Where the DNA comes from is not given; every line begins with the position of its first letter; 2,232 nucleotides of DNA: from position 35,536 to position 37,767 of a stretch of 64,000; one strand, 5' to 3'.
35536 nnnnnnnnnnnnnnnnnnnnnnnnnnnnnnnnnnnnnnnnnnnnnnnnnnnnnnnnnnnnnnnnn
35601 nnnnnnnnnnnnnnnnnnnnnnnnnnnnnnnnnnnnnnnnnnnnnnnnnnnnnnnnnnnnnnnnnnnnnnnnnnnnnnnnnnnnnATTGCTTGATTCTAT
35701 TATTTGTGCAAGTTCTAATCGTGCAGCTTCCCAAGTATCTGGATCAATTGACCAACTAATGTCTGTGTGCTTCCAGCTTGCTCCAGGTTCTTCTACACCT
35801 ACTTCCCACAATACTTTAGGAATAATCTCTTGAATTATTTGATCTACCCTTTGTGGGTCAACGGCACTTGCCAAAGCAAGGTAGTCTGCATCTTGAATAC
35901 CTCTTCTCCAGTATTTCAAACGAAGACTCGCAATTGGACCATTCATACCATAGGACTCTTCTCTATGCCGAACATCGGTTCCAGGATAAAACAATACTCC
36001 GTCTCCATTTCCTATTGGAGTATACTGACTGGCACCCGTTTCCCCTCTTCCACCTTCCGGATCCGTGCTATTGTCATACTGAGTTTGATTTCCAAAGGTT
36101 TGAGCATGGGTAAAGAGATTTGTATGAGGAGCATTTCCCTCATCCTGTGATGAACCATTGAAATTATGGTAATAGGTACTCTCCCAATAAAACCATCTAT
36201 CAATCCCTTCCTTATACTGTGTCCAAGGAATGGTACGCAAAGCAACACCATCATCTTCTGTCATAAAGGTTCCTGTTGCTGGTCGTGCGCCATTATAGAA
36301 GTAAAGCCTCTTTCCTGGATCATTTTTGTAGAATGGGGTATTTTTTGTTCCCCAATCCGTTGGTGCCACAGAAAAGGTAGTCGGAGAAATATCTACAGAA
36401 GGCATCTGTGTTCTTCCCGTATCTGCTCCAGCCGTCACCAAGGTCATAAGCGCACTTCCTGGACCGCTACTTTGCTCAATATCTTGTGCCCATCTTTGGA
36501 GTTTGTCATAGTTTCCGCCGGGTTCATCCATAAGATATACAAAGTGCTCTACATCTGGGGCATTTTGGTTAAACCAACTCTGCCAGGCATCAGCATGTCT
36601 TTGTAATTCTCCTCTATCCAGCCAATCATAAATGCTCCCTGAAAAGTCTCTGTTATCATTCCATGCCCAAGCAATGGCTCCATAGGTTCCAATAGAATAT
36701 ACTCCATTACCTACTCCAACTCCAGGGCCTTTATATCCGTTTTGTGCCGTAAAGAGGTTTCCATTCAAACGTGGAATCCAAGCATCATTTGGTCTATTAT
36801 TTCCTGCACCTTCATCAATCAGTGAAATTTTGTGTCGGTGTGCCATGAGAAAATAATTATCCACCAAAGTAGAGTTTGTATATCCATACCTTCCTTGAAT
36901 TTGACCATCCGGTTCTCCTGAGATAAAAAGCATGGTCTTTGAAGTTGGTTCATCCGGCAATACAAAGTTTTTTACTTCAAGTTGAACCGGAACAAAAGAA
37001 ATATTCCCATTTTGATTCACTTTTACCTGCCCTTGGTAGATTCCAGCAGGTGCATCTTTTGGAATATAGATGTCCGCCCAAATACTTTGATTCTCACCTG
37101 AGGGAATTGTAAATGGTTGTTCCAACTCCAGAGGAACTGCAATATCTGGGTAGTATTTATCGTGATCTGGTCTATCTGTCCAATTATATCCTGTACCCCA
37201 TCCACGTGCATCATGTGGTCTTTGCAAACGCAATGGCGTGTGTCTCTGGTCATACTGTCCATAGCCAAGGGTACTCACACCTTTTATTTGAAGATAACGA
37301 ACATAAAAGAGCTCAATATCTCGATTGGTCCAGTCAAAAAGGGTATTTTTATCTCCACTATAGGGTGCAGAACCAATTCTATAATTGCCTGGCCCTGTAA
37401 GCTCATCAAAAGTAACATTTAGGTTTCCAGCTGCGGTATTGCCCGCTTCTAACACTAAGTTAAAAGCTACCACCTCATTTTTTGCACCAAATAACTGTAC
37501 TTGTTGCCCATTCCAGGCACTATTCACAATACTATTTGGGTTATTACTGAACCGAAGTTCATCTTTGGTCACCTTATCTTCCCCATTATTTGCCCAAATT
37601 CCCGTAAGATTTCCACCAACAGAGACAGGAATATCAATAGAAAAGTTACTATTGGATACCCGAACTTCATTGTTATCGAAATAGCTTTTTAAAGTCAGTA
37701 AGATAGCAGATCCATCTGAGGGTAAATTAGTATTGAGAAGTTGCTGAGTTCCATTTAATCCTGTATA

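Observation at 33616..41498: Two-gene surface module: a giant lectin/Ig/hydrolase-like protein plus a beta-propeller lipoprotein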

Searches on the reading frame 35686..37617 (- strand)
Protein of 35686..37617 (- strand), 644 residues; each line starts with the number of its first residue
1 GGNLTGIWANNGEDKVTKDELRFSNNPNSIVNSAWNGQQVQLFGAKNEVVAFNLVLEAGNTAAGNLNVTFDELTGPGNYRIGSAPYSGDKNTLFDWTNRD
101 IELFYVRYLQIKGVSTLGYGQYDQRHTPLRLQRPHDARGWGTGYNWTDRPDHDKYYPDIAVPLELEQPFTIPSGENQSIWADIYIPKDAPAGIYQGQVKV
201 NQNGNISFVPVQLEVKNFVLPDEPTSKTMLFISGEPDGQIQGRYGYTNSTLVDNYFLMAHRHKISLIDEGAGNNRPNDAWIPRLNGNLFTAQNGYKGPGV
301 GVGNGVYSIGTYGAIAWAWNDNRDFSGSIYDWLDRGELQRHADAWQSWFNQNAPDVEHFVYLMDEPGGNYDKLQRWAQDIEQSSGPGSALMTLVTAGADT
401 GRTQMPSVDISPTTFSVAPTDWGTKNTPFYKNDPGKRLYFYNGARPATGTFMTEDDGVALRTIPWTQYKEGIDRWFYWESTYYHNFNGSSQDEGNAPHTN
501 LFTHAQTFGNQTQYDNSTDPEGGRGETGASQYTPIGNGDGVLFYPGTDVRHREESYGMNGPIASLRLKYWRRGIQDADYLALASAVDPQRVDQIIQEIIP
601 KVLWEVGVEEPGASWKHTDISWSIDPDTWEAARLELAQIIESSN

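Call 11: find_homologous_proteins(query=window:35686-37617:-, max_evalue=0.001)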
Query seq(644 aa) (644 aa): 1352 proteins with E <= 0.001 among 7264 candidates; the best 120 are listed.
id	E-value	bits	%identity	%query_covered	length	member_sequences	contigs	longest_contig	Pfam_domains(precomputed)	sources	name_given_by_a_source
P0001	1.2e-209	716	52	99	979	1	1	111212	PF01839.30,PF25292.1,PF13517.13,PF22680.3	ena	-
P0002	1.0e-203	697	51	99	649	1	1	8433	PF19543.6,PF22680.3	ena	-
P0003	1.1e-203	697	53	99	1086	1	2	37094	PF19543.6,PF18986.6,PF22680.3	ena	-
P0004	1.0e-202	694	52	99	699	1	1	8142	PF19543.6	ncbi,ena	-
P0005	1.8e-202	693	51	100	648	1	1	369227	-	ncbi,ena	-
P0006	3.1e-201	689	51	99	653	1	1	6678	PF19543.6,PF22680.3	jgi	jgi:hypothetical protein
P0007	3.9e-200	685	52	100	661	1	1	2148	PF22680.3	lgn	-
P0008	6.0e-200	684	52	100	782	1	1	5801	PF19543.6,PF18962.8,PF22680.3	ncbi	ncbi:MAG: glycoside hydrolase domain-containing protein [bacterium]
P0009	1.1e-199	684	51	100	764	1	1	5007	PF19543.6,PF18962.8,PF22680.3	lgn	-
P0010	1.8e-199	683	51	100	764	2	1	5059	PF19543.6,PF18962.8,PF22680.3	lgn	-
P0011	4.6e-199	682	52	99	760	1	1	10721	PF19543.6,PF18962.8,PF22680.3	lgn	-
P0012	1.5e-198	680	51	99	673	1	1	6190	PF19543.6,PF22680.3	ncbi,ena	-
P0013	2.2e-198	679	51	100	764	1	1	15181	PF19543.6,PF18962.8,PF22680.3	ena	-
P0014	3.5e-198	679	51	100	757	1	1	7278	PF19543.6,PF18962.8,PF22680.3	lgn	-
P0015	7.3e-198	678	50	99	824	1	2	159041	PF22680.3,PF00395.26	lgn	-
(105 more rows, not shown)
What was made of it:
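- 35686..37617 (-): GH123-like catalytic module (aa 486-1129): an N-terminal beta-sandwich followed by a (beta/alpha)8-type barrel. There are 1352 homologues at about 50% identity over the full length (call 11).
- Checked: More than 1350 homologues cover 99-100% of it (call 11).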

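Call 13: search_solved_structures(query=A1, max_evalue=1, show_alignments=2)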
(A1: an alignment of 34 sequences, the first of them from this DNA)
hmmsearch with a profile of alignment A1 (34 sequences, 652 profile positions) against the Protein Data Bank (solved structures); distinct sequences matched with E-value up to 1: 8.
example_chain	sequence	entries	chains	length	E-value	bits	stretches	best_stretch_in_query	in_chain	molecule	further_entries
8k2f_A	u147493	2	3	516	9.9e-20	73.8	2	192-254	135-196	Oligosaccharide-releasing beta-N-acetylgalactosaminidase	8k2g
8k2h_B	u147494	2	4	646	3.7e-09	38.8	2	545-591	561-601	Oligosaccharide/Monosaccharide-releasing beta-N-acetylhexosaminidase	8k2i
8k2j_A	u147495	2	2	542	2.1e-08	36.3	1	186-245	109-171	Oligosaccharide/Monosaccharide-releasing beta-N-acetylgalactosaminidase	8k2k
5l7r_A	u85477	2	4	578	1.5e-06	30.2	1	162-249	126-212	glycoside hydrolase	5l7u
5l7v_A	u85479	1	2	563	1.5e-06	30.2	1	162-249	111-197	glycoside hydrolase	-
5fqe_A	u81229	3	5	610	0.001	20.9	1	190-260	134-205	BETA-N-ACETYLGALACTOSAMINIDASE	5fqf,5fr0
5fqg_A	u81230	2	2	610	0.001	20.8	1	190-260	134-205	BETA-N-ACETYLGALACTOSAMINIDASE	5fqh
8jmw_A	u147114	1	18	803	0.047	15.4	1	198-248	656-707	S8 family serine peptidase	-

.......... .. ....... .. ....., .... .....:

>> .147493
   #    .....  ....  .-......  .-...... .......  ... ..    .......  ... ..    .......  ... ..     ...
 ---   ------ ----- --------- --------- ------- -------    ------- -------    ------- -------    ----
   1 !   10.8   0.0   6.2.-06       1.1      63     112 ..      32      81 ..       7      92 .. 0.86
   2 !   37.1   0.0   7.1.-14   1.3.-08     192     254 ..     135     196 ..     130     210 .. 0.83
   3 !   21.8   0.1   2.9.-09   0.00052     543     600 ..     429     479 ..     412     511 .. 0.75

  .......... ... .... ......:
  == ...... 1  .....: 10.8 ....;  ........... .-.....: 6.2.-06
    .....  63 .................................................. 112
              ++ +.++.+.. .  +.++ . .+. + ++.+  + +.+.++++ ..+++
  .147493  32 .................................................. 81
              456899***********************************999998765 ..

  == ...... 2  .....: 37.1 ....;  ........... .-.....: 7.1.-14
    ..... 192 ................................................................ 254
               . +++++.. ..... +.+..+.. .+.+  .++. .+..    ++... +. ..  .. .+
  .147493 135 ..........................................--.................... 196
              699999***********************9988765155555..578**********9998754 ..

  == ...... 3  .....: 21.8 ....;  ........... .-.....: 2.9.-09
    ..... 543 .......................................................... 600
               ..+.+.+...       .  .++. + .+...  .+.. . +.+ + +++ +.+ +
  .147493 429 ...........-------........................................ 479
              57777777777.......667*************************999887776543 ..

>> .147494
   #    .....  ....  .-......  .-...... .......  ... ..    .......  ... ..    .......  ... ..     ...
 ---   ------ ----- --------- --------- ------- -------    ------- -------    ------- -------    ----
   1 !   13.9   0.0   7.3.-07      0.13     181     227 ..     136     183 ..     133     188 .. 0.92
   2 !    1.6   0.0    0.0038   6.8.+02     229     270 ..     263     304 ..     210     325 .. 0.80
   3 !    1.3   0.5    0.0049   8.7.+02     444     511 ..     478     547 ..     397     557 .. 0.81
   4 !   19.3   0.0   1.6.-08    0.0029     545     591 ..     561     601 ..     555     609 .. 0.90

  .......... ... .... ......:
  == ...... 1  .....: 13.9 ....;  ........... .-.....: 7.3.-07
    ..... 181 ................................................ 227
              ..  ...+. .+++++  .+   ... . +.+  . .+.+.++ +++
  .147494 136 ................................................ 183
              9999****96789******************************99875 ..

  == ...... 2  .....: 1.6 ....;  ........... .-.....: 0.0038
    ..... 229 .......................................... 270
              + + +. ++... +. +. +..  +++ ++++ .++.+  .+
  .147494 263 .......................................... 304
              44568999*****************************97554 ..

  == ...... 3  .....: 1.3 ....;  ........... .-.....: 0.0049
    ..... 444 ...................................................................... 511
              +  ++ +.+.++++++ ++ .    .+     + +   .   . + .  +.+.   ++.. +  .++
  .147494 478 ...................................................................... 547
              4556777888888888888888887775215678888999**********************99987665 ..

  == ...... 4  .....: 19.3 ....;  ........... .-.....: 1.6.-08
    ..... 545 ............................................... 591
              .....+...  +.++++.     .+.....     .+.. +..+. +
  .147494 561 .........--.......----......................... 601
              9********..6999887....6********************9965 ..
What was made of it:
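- Sequence profiles hit only these enzymes in the PDB (call 13). The C-terminal motif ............SLRLK aligns with the conserved Tyr/Arg region of NgaCa and NgaAt (call 13).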

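Call 25: predict_structure(alignment_id=A1)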
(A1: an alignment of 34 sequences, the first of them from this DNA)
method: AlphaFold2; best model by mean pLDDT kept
length: 644 residues; sequences in the alignment: 34
mean_pLDDT: 79.1   pTM: 0.88
mean pLDDT of the five models: 79.1, 78.6, 77.0, 76.4, 74.8
residues with pLDDT >= 90: 303; 70-90: 155; 50-70: 85; < 50: 101
segments of 3 or more residues with pLDDT < 50: 113-121, 235-237, 312-327, 416-418, 444-455, 484-495, 509-538, 604-619
pLDDT, mean of each block of 10 residues (from residue 1): 90 86 91 94 98 96 97 98 91 92 92 46 58 69 60 81 94 97 98 98 95 98 93 59 63 92 89 84 96 96 92 46 46 75 94 94 81 90 92 89 94 62 80 91 47 53 79 83 46 52 61 44 42 42 79 84 88 94 97 87 45 38 79 97 89
secondary structure, 60 per line:
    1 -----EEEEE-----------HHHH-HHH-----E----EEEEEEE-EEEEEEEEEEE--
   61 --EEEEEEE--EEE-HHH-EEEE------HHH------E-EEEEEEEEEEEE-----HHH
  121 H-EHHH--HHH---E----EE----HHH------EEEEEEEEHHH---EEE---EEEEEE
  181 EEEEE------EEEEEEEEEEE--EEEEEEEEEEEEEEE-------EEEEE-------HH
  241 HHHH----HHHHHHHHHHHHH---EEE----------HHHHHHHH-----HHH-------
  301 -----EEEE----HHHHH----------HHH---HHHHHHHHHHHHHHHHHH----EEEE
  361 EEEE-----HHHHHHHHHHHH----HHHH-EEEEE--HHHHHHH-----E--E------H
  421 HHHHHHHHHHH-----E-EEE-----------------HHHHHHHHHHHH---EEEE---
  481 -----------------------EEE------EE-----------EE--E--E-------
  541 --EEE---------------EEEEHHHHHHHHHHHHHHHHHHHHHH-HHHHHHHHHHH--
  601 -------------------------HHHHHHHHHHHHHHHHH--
elements in order: E6-10 H22-25 E40-46 E48-58 E63-69 E72-74 E80-83 E101-112 H118-121 E155-162 E169-171 E175-185 E192-202 E205-219 E227-231 H239-244 H249-261 E265-267 H278-285 E306-309 H314-318 H335-352 E357-364 H370-381 H386-389 E391-395 H398-404 H420-431 E439-441 H459-470 E474-477 E504-506 E543-545 E561-564 H565-586 H588-598 H626-642
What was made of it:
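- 35686..37617 (-): The model has pTM 0.88 (call 25).
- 36523..36528 (-): Asp849-Glu850, the predicted catalytic DE pair within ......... It sits at the C-terminal end of predicted strand 357-364 of the module (call 25).
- The model of aa 486-1129 (pTM 0.88; call 25) matches 22 GH123-type beta-NGA structures first (NgaCa E 1.5e-29, TM 0.75 on the target). They lie at the end of a predicted strand (call 25). About 100 residues of the module are modelled with pLDDT below 50, including loops that may shape the active site (call 25).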

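Call 29: fold_search(model_id=the predicted structure, library=pdb)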
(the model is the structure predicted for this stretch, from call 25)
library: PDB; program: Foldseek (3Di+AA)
matches with E <= 10: 1726; with E <= 0.001: 77
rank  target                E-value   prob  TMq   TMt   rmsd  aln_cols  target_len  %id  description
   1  8k2g_A                1.5e-29  1.00  0.60  0.75   6.2       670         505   18  Crystal structure of Group 1 Oligosaccharide-releasing beta-N-acetylgalactosaminidase NgaCa from Cohnella abietis, apo (released 2024-04-24)
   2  8k2f                  4.3e-29  1.00  0.60  0.76   6.0       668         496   18  Crystal structure of Group 1 oligosaccharide-releasing beta-N-acetylgalactosaminidase NgaCa from Cohnella abietis, apo 1 (released 2024-04-24)
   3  8k2j                  1.5e-24  1.00  0.59  0.71   6.2       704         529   15  Crystal structure of Group 3 Oligosaccharide/Monosaccharide-releasing beta-N-acetylgalactosaminidase NgaDssm, apo form (released 2024-04-24)
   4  8k2h_A                5.6e-23  1.00  0.58  0.66   7.7       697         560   15  Crystal structure of Group 2Oligosaccharide/Monosaccharide-releasing beta-N-acetylhexosaminidase NgaAt from Arabidopsi (released 2024-04-24)
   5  8k2i_B                6.7e-23  1.00  0.58  0.66   7.8       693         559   15  Crystal structure of Group 2 Oligosaccharide/Monosaccharide-releasing beta-N-acetylhexosaminidase NgaAt from Arabidops (released 2024-04-24)
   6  8k2h_B                1.9e-22  1.00  0.56  0.64   7.7       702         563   15  Crystal structure of Group 2Oligosaccharide/Monosaccharide-releasing beta-N-acetylhexosaminidase NgaAt from Arabidopsi (released 2024-04-24)
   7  8k2l                  2.2e-21  1.00  0.57  0.65   7.6       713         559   13  Crystal structure of Group 4 Monosaccharide-releasing beta-N-acetylgalactosaminidase NgaP2 from Paenibacillus sp. TS12,  (released 2024-04-24)
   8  5l7r_A                1.1e-20  1.00  0.56  0.63   7.3       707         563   13  Crystal structure of BvGH123 (released 2017-03-22)
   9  5l7v_B                1.2e-20  1.00  0.54  0.61   8.2       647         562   13  Crystal Structure of BvGH123 with bond transition state analog Galthiazoline. (released 2017-03-22)
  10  5l7u_B                1.4e-20  1.00  0.56  0.63   7.2       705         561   13  Crystal structure of BvGH123 with bound GalNAc (released 2017-03-22)
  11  5fqg_A                1.6e-20  1.00  0.56  0.61   8.0       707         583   12  The details of glycolipid glycan hydrolysis by the structural analysis of a family 123 glycoside hydrolase from Clostr (released 2016-03-30)
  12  8p4l_A                2.4e-20  1.00  0.57  0.67   7.6       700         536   13  Beta-N-acetylgalactosaminidase from Niabella aurantiaca (released 2024-01-17)
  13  5l7u_A                4.7e-20  1.00  0.55  0.62   7.9       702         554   13  Crystal structure of BvGH123 with bound GalNAc (released 2017-03-22)
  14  8k2n_B                5.6e-20  1.00  0.56  0.66   7.3       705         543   13  Crystal structure of Group 4 Monosaccharide-releasing beta-N-acetylgalactosaminidase NgaLy from Lacticaseibacillus yic (released 2024-04-24)
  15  5fqh_A                8.3e-20  1.00  0.57  0.62   7.5       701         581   12  The details of glycolipid glycan hydrolysis by the structural analysis of a family 123 glycoside hydrolase from Clostr (released 2016-03-30)
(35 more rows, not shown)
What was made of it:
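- Closest known: CAZy family GH123. Same: The fold is the same (Foldseek E about 1e-20; call 29).
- Closest known: CAZy family GH123. Different: Identity is 12-13% (call 29).
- The next class of hits starts at E about 1e-6 with TM about 0.2 (call 29).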

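Call 30: find_related_loci(query=A1, collection=genome_contigs, flank=8000)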
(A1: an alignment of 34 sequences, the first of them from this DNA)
Query A1 (644 aa) in genome_contigs; peptide patterns used: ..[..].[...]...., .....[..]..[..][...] (x = any residue, [..] = any of these).
280 stretches matched a pattern; 260 encode a relative of the query (tblastn E <= 1e-3); the best 80 are kept; 79 distinct loci.
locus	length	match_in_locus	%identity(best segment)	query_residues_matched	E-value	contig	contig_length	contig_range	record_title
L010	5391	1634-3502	52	3-641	0e+0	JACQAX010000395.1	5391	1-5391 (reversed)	MAG: Deltaproteobacteria bacterium isolate NC_groundwater_927_Pr1_S-0.2um_64_13 Montesol18-Sp2_coassembly_scaffold_72977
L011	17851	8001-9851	51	2-642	0e+0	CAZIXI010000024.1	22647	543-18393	MAG TPA_asm: uncultured bacterium isolate SRP077602_co2_311 genome assembly, contig: NODE_3386_length_22647_cov_4.416829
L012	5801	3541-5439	52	2-643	0e+0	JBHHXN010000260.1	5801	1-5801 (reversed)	MAG: bacterium isolate D_1_bin.48 NODE_8325_length_5801_cov_9.516359, whole genome shotgun sequence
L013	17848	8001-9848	51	1-642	0e+0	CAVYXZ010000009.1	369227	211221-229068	MAG: uncultured Chloroflexia bacterium isolate MFD05684.bin.2.88 genome assembly, contig: contig_36882, whole genome sho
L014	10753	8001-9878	53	3-644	0e+0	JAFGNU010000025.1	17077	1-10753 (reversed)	MAG: Anaerolineae bacterium isolate Zod_Metabat.568 k87_1551017, whole genome shotgun sequence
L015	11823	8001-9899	50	3-644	0e+0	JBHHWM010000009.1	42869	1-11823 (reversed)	MAG: Rhodothermales bacterium isolate S.2_sp2_bin.19 NODE_74_length_42869_cov_12.272224, whole genome shotgun sequence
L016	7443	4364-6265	49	1-643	0e+0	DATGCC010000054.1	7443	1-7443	MAG TPA_asm: Rhodothermales bacterium isolate SMAG_U9638 k141_262971, whole genome shotgun sequence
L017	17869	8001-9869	50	4-643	0e+0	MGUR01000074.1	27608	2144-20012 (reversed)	MAG: Elusimicrobia bacterium RIFCSPLOWO2_01_FULL_59_12 rifcsplowo2_01_scaffold_9790, whole genome shotgun sequence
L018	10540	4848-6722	50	3-644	0e+0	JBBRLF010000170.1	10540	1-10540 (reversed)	MAG: candidate division WWE3 bacterium isolate La1_concoct.242 LA1C_C.242_k141_2353295L_10540_cov_10.0000, whole genome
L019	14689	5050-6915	52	3-641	0e+0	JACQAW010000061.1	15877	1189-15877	MAG: Deltaproteobacteria bacterium isolate NC_groundwater_926_Pr1_S-0.2um_57_13 Montesol18-Sp2_coassembly_scaffold_14100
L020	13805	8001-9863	51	3-643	0e+0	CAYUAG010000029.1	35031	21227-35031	MAG TPA_asm: uncultured bacterium isolate SRP068000_co4_478 genome assembly, contig: NODE_798_length_35031_cov_7.630061,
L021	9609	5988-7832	48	2-641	0e+0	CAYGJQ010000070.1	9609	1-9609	MAG TPA_asm: uncultured Candidatus Peribacteria bacterium isolate ERP116193_co1_273 genome assembly, contig: NODE_17570_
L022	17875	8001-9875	50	7-641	0e+0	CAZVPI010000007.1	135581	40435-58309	MAG TPA_asm: uncultured Clostridia bacterium isolate binchicken_co44_202 genome assembly, contig: NODE_203_length_135581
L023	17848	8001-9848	50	7-642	0e+0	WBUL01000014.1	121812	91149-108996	MAG: Anaerolineae bacterium isolate SB15 contig_114, whole genome shotgun sequence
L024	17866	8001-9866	48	4-642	0e+0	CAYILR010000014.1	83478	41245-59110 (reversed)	MAG TPA_asm: uncultured Bacteriovoracaceae bacterium isolate ERP119705_co22_306 genome assembly, contig: NODE_135_length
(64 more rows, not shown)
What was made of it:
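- That degree of conservation, about 50% identity across phyla, fits an active site under selection (call 30).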

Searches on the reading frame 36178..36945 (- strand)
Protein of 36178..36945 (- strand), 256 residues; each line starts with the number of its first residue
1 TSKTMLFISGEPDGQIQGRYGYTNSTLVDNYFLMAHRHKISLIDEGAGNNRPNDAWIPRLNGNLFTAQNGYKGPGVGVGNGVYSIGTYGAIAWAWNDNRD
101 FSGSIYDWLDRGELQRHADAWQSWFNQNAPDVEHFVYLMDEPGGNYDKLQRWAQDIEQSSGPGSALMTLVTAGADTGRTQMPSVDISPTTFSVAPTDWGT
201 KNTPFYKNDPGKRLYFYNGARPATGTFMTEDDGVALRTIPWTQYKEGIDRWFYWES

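Call 68: search_solved_structures(query=A3, max_evalue=10, show_alignments=4)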
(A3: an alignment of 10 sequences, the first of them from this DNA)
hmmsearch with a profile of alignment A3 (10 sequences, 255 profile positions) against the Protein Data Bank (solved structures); distinct sequences matched with E-value up to 10: 0.
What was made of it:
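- A profile of the barrel region alone finds nothing in the PDB by sequence (call 68).
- Tried and rejected: A profile of the barrel region alone (A3) against PDB sequences: no hits, even at E 10 (call 68).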
